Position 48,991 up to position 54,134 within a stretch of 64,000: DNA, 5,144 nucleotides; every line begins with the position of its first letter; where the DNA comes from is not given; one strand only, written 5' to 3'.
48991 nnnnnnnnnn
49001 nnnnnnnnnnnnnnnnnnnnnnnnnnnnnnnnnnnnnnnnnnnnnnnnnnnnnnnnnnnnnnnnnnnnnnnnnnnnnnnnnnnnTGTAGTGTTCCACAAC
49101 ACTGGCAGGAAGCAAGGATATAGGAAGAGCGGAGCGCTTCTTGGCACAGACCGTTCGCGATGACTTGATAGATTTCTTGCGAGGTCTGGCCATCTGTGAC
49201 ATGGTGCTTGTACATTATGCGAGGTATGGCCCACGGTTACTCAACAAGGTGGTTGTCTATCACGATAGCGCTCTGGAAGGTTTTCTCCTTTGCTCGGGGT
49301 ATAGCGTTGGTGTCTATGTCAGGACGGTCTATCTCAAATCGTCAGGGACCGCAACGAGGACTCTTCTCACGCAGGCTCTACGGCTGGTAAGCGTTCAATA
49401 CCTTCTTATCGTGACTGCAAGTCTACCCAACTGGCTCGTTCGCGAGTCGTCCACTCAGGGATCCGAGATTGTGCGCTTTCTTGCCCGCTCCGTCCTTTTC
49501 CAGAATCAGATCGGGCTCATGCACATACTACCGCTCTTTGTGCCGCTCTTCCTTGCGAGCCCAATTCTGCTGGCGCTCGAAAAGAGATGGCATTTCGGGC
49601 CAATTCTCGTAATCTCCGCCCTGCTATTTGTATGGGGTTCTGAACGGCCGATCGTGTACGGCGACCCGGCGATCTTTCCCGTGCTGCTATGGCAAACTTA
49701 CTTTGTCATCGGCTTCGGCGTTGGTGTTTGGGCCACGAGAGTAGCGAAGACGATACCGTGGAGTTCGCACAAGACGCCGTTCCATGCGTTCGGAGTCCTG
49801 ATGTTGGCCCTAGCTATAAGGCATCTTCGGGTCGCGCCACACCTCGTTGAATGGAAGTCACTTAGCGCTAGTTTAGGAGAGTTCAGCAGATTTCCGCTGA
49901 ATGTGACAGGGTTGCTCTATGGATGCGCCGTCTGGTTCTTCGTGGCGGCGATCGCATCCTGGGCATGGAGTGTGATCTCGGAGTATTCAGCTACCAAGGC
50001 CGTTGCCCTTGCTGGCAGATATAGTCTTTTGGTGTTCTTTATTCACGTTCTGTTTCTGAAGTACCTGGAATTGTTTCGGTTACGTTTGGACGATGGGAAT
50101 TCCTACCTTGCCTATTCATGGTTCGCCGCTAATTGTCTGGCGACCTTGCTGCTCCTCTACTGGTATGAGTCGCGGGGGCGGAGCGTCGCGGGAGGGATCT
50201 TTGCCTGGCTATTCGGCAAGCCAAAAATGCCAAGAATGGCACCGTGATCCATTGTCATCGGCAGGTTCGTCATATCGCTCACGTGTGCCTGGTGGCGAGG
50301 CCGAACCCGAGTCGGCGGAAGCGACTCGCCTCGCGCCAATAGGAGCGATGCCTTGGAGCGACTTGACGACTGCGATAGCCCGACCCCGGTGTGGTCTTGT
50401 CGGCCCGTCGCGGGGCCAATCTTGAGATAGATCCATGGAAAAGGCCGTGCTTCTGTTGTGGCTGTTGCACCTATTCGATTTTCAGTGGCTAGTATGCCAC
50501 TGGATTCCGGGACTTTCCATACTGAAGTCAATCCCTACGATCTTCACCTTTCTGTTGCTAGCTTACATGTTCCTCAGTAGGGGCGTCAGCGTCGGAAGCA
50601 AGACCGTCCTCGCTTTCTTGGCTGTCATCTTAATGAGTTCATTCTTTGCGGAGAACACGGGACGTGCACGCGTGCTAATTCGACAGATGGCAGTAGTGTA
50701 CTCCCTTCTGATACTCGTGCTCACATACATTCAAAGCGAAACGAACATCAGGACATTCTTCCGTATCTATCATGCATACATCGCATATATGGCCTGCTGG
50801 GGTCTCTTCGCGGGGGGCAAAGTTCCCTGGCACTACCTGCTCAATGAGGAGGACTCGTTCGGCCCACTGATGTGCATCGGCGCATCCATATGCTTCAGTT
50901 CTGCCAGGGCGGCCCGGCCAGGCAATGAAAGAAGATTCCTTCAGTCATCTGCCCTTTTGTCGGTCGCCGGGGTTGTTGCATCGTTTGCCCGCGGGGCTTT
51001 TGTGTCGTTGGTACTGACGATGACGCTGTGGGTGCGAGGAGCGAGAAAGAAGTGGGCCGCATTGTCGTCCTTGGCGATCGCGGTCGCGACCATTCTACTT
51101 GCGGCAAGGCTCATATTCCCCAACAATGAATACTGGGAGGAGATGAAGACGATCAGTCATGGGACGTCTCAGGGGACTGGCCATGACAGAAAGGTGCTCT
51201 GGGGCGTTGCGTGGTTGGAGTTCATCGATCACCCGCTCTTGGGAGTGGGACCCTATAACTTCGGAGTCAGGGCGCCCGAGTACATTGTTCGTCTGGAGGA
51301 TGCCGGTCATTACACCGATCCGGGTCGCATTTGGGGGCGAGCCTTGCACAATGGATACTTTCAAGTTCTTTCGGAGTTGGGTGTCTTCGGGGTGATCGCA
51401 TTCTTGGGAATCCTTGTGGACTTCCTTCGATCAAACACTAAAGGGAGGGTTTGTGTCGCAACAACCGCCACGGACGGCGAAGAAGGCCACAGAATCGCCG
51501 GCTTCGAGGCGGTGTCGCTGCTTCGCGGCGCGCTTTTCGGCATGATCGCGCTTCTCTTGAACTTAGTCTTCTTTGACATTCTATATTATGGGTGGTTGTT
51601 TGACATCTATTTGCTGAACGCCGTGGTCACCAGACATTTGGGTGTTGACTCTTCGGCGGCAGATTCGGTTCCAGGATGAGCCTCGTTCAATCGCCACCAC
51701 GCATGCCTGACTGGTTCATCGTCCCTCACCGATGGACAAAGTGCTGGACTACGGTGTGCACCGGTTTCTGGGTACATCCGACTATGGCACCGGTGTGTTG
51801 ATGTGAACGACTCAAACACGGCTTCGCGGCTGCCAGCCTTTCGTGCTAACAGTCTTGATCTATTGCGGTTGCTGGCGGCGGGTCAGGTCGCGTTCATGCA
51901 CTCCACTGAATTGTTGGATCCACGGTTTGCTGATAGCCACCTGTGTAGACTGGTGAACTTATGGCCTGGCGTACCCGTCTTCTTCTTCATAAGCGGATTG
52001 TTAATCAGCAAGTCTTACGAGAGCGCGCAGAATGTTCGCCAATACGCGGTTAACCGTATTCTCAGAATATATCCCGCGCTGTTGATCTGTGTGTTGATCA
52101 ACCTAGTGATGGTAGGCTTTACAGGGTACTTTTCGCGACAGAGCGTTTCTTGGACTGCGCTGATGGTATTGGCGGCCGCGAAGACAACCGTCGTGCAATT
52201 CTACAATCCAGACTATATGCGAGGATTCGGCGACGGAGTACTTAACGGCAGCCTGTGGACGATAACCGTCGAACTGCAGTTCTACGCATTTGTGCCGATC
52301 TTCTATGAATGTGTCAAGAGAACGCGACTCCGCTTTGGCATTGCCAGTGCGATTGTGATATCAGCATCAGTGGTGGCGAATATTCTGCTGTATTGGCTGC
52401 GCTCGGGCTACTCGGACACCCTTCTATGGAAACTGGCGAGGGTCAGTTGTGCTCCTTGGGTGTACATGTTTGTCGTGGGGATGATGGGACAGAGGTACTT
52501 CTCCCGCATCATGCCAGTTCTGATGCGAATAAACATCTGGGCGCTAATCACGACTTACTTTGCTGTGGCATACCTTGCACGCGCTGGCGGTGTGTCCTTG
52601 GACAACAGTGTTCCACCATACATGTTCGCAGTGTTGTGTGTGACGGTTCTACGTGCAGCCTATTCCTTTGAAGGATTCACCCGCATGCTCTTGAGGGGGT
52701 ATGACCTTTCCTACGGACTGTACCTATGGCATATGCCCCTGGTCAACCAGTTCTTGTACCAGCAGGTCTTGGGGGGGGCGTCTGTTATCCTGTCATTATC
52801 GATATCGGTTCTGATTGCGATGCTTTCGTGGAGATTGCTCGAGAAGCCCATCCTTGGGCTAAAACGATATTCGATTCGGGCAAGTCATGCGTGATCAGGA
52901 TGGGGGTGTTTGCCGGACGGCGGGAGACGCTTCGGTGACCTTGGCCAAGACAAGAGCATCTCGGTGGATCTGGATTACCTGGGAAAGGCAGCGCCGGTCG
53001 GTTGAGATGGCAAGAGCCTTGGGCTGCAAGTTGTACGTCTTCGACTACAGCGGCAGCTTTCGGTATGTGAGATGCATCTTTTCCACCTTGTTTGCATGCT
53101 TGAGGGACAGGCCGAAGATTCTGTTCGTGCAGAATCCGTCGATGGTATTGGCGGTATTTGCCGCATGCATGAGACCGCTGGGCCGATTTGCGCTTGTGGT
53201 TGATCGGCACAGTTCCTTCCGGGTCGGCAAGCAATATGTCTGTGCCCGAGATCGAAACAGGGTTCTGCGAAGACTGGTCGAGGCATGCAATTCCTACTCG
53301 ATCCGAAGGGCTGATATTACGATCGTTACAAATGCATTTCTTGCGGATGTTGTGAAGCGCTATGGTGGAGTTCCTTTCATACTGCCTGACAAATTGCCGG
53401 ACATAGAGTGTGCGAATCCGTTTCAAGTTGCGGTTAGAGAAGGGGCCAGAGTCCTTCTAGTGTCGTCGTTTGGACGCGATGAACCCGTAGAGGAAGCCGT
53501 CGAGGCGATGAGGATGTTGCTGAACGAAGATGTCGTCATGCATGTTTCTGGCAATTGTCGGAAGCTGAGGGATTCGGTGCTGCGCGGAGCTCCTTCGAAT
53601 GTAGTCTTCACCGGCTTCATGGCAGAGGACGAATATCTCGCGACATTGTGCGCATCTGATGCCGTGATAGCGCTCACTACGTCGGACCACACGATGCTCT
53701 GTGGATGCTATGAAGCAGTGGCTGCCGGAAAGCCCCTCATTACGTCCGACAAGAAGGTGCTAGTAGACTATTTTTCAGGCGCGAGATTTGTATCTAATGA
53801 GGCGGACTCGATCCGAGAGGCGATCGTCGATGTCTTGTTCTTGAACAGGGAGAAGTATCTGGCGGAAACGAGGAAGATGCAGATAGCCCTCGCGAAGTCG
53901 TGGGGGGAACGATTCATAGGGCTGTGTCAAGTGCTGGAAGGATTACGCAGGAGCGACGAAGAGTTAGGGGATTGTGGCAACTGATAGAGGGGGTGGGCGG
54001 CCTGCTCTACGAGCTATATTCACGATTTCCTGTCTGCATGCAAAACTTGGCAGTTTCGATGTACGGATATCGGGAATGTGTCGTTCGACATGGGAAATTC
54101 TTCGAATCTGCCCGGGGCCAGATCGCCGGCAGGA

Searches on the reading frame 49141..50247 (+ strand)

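Call 17: search_protein_families(library=ncbifam, proteins=[window:49141-50247:+], max_evalue=1e-8)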
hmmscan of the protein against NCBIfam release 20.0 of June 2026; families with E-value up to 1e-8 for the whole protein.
window:49141-50247:+ (368 aa): 0 families

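Call 61: search_protein_families(library=ncbifam, proteins=[window:49141-50247:+], max_evalue=0.000001)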
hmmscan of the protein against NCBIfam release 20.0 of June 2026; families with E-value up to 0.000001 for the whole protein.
window:49141-50247:+ (368 aa): 0 families

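Call 85: search_protein_families(library=pfam, proteins=[window:49141-50247:+], max_evalue=0.001)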
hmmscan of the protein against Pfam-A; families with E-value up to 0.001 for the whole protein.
window:49141-50247:+ (368 aa): 2 families
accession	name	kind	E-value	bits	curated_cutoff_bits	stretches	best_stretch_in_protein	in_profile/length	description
PF10129.15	OpgC_C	-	1.1e-20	74.3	21.4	1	6-344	1-354/358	OpgC protein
PF01757.29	Acyl_transf_3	-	2.2e-08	34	31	1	10-337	4-319/326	Acyltransferase domain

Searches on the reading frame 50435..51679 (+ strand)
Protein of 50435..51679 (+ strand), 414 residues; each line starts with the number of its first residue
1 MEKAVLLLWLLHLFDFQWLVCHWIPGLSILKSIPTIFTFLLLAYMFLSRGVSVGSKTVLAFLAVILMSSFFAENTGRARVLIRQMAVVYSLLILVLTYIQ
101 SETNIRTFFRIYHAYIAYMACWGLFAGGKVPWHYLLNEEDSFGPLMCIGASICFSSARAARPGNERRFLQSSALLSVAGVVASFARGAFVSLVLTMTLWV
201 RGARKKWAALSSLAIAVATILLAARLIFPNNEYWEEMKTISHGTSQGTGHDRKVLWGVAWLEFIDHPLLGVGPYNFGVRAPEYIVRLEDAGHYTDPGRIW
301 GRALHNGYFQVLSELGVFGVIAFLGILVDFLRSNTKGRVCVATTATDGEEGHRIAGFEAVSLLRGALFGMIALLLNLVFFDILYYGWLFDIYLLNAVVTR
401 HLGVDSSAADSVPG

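Call 17: search_protein_families(library=ncbifam, proteins=[window:50435-51679:+], max_evalue=1e-8)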
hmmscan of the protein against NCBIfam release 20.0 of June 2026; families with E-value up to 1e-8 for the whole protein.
window:50435-51679:+ (414 aa): 1 family
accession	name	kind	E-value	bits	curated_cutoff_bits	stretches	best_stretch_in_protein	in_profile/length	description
TIGR03097.1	PEP_O_lig_1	hypoth_equivalog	3.8e-14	52.4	188.1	1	57-385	77-395/408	putative O-glycosylation ligase, exosortase A system-associated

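Call 85: search_protein_families(library=pfam, proteins=[window:50435-51679:+], max_evalue=0.001)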
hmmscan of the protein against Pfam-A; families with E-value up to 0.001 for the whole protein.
window:50435-51679:+ (414 aa): 1 family
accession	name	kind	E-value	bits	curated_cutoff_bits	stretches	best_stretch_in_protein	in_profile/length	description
PF04932.20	Wzy_C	-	2.3e-17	63.6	31.7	1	173-324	3-149/149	O-Antigen ligase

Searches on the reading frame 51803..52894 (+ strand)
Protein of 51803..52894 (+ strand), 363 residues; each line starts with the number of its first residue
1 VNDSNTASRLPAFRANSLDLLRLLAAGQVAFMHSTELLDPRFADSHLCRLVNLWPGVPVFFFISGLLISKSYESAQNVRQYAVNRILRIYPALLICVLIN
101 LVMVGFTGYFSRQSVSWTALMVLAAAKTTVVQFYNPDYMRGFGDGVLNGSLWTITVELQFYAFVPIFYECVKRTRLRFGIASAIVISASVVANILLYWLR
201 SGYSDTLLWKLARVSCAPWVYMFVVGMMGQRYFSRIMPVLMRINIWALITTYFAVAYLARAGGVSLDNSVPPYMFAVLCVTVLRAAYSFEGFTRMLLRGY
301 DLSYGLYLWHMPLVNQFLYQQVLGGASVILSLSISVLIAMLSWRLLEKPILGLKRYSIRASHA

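Call 17: search_protein_families(library=ncbifam, proteins=[window:51803-52894:+], max_evalue=1e-8)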
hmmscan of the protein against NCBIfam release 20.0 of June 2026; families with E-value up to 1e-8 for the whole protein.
window:51803-52894:+ (363 aa): 0 families

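Call 85: search_protein_families(library=pfam, proteins=[window:51803-52894:+], max_evalue=0.001)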
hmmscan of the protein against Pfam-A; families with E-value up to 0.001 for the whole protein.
window:51803-52894:+ (363 aa): 1 family
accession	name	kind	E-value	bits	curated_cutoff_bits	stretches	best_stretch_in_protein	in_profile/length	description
PF01757.29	Acyl_transf_3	-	4.6e-27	95.4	31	1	17-339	3-321/326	Acyltransferase domain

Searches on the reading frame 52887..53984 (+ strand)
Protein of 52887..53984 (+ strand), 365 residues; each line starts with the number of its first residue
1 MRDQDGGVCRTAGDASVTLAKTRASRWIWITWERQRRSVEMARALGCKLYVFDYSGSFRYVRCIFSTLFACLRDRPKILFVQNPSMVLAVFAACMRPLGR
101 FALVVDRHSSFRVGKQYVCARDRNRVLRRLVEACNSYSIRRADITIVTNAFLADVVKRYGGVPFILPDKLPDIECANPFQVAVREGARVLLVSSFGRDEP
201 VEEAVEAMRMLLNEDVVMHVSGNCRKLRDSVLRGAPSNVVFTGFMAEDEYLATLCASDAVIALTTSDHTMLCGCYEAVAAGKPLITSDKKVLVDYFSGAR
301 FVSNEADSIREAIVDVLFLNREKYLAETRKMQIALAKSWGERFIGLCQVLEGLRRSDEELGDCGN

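Call 17: search_protein_families(library=ncbifam, proteins=[window:52887-53984:+], max_evalue=1e-8)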
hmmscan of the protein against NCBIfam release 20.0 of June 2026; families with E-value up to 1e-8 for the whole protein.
window:52887-53984:+ (365 aa): 0 families

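Call 85: search_protein_families(library=pfam, proteins=[window:52887-53984:+], max_evalue=0.001)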
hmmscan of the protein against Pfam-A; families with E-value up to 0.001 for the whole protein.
window:52887-53984:+ (365 aa): 5 families
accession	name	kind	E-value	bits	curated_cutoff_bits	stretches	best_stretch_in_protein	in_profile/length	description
PF13692.12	Glyco_trans_1_4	-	6.6e-08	33.3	27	1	188-316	3-139/142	Glycosyl transferases group 1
PF00534.26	Glycos_transf_1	-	8.3e-08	32.4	26.4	1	187-320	16-159/172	Glycosyl transferases group 1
PF13579.12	Glyco_trans_4_4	-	8.3e-06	26.7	29.7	1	37-161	35-147/158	Glycosyl transferase 4-like domain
PF13439.12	Glyco_transf_4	-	2.6e-05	24.7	28.5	1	57-163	54-155/170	Glycosyltransferase Family 4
PF13524.12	Glyco_trans_1_2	-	3.2e-05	24.3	25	1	203-342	4-128/144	Glycosyl transferase-like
